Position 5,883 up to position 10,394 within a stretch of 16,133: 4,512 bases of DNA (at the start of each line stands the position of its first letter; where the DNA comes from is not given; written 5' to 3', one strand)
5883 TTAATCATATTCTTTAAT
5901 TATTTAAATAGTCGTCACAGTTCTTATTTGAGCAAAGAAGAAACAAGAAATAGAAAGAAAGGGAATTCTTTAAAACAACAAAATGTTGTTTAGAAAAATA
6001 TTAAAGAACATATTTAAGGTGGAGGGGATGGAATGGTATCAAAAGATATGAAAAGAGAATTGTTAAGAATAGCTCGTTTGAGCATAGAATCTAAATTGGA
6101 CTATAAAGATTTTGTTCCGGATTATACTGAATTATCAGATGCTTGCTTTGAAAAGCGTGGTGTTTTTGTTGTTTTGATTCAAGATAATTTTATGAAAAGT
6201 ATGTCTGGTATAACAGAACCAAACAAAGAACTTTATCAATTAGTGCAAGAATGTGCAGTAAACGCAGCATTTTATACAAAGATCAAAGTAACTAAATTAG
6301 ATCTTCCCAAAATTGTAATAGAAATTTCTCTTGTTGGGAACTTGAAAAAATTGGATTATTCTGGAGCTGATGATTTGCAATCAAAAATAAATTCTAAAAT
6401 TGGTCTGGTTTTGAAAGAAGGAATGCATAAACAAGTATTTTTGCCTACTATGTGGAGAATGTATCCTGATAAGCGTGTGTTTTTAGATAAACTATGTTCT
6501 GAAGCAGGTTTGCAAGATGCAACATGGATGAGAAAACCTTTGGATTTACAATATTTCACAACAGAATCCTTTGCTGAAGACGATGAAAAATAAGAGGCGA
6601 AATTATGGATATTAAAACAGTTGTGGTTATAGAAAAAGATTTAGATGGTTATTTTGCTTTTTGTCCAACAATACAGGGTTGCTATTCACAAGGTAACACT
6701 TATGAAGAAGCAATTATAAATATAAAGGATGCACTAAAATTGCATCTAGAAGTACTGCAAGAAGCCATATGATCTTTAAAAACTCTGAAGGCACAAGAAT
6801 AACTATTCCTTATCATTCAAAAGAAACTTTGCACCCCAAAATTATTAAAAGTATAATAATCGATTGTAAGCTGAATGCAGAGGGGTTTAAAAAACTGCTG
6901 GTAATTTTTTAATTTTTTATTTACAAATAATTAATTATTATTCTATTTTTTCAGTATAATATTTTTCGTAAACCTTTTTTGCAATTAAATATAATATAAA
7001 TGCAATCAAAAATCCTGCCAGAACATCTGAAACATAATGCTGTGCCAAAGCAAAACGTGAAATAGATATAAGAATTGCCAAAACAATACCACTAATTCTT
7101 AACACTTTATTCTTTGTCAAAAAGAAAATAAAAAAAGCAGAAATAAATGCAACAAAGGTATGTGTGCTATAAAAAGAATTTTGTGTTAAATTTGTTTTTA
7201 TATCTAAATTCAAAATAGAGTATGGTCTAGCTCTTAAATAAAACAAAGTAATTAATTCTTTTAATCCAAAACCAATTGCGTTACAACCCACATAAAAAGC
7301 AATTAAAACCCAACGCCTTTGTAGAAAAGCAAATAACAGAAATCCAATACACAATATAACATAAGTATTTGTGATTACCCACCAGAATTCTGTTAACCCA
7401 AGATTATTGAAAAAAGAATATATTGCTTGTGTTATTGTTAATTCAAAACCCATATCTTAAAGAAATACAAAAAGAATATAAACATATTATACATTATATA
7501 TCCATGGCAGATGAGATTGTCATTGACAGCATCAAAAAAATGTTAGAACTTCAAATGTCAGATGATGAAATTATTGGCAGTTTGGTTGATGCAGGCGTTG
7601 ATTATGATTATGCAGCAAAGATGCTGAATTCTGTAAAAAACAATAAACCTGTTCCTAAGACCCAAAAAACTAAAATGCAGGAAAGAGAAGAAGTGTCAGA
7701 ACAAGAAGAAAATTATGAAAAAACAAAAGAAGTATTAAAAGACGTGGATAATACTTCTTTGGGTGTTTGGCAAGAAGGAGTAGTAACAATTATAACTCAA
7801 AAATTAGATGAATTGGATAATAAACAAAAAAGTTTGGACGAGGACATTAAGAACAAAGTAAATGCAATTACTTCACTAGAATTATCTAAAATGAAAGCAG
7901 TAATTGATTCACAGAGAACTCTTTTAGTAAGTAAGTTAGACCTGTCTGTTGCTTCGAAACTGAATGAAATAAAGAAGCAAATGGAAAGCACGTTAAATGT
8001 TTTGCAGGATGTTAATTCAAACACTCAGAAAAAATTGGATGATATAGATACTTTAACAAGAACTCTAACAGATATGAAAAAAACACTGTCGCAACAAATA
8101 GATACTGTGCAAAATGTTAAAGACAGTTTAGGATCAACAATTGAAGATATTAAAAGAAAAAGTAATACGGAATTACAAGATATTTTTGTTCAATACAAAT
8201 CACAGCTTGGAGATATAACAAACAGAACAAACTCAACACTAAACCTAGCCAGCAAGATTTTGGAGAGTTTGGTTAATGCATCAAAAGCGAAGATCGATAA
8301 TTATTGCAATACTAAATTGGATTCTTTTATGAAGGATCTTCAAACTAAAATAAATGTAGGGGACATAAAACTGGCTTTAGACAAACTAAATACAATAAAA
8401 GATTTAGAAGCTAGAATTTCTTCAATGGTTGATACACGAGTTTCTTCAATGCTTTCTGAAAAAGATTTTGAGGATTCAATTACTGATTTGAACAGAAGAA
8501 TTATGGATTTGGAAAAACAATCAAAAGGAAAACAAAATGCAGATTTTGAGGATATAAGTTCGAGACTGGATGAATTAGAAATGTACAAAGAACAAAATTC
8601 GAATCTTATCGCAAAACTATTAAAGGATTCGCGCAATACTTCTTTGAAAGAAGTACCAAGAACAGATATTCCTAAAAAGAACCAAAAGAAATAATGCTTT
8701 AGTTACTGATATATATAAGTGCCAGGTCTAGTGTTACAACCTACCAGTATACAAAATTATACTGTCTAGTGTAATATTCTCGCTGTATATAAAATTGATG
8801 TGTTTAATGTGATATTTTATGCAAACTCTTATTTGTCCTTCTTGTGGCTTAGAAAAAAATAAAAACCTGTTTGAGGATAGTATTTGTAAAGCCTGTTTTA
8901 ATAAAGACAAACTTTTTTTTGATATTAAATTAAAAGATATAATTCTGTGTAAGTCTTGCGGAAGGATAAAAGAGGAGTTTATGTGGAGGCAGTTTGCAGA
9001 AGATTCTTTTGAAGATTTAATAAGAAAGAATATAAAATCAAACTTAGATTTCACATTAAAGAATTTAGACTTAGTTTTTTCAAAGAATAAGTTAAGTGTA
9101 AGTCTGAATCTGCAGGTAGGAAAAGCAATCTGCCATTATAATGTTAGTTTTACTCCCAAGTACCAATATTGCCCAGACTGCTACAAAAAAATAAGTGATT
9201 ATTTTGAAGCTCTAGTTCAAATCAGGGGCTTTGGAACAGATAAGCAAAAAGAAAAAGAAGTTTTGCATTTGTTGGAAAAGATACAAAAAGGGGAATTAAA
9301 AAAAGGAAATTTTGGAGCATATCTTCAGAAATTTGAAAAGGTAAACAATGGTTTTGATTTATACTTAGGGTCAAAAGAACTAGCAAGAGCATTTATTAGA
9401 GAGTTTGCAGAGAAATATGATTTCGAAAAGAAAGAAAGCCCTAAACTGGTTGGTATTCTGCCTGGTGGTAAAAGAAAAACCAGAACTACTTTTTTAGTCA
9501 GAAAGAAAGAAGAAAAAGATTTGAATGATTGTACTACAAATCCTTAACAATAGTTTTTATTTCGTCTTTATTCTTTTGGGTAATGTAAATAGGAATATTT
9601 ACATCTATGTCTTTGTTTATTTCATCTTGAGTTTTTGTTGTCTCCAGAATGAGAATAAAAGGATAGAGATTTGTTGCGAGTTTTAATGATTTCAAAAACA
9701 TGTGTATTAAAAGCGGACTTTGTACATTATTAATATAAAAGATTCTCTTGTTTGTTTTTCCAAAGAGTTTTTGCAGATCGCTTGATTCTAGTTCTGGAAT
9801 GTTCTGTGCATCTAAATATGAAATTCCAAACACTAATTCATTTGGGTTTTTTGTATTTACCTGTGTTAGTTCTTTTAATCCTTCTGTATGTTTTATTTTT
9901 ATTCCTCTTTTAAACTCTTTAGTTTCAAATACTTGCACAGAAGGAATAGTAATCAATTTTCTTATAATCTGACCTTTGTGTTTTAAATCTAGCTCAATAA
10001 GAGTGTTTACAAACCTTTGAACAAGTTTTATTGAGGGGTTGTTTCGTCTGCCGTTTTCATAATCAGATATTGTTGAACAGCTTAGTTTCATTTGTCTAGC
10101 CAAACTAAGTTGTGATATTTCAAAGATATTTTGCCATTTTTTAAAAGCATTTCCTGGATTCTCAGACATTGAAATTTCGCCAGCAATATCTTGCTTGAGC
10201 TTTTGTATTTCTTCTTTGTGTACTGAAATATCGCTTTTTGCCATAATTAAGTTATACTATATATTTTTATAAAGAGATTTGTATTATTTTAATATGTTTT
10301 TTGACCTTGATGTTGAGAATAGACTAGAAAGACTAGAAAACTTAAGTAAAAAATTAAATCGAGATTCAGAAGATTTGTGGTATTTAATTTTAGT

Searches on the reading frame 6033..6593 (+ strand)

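Call 12: search_protein_families(library=pfam, proteins=[window:6033-6593:+], max_evalue=1)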
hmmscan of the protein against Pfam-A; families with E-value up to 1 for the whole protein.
window:6033-6593:+ (186 aa): 1 family
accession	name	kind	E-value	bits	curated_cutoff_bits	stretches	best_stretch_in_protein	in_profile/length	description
PF01871.22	AMMECR1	-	4e-20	72.4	25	1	11-180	1-168/168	AMMECR1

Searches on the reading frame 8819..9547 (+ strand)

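Call 12: search_protein_families(library=pfam, proteins=[window:8819-9547:+], max_evalue=1)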
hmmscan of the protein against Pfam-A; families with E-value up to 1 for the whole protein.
window:8819-9547:+ (242 aa): 11 families
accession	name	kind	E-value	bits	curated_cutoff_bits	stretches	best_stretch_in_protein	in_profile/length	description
PF04981.18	NMD3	-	3.8e-35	122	24.9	1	6-228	1-242/243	NMD3 family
PF14471.11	DUF4428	-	0.00038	20.7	27.8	2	22-48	1-27/51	Domain of unknown function (DUF4428)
PF16003.10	DUF4776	-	0.042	13.3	27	1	104-129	11-36/503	Domain of unknown function (DUF4776)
PF24460.1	DUF7575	-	0.045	13.6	28.5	0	6-12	6-12/28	Domain of unknown function (DUF7575)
PF07191.17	Zn_ribbon_6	-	0.055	13.9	25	0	5-49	2-37/67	Double zinc ribbon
PF08271.17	Zn_Ribbon_TF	-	0.15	12.1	29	0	22-53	2-31/43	TFIIB zinc-binding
PF12773.13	DZR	-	0.16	12.6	27.3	0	6-50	1-33/45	Double zinc ribbon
PF06945.18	DUF1289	-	0.17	12.2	27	0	43-62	14-34/47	Protein of unknown function (DUF1289)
PF24463.1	DUF7577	-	0.37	10.9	28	0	114-121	15-22/27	Domain of unknown function (DUF7577)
PF02591.20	Zn_ribbon_9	-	0.63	10.6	29.1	1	39-50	21-32/33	C4-type zinc ribbon domain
PF17032.10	Zn_ribbon_15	-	0.85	10.9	28.9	0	5-121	2-72/73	zinc-ribbon family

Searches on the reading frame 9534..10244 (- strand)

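Call 12: search_protein_families(library=pfam, proteins=[window:9534-10244:-], max_evalue=1)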
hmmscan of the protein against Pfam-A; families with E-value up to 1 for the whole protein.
window:9534-10244:- (236 aa): 5 families
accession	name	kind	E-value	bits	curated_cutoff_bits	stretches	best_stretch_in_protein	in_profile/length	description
PF01381.28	HTH_3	-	1.1e-05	25.8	23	1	43-82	10-48/55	Helix-turn-helix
PF13560.12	HTH_31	-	0.00088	20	27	1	45-81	17-53/64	Helix-turn-helix domain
PF12844.13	HTH_19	-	0.0032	17.8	30.2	1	34-76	4-45/64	Helix-turn-helix domain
PF23133.1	DUF7050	-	0.0086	16.1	27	0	125-172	69-116/159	Domain of unknown function (DUF7050)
PF05326.17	SVA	-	0.1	13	23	1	190-230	11-51/124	Seminal vesicle autoantigen (SVA)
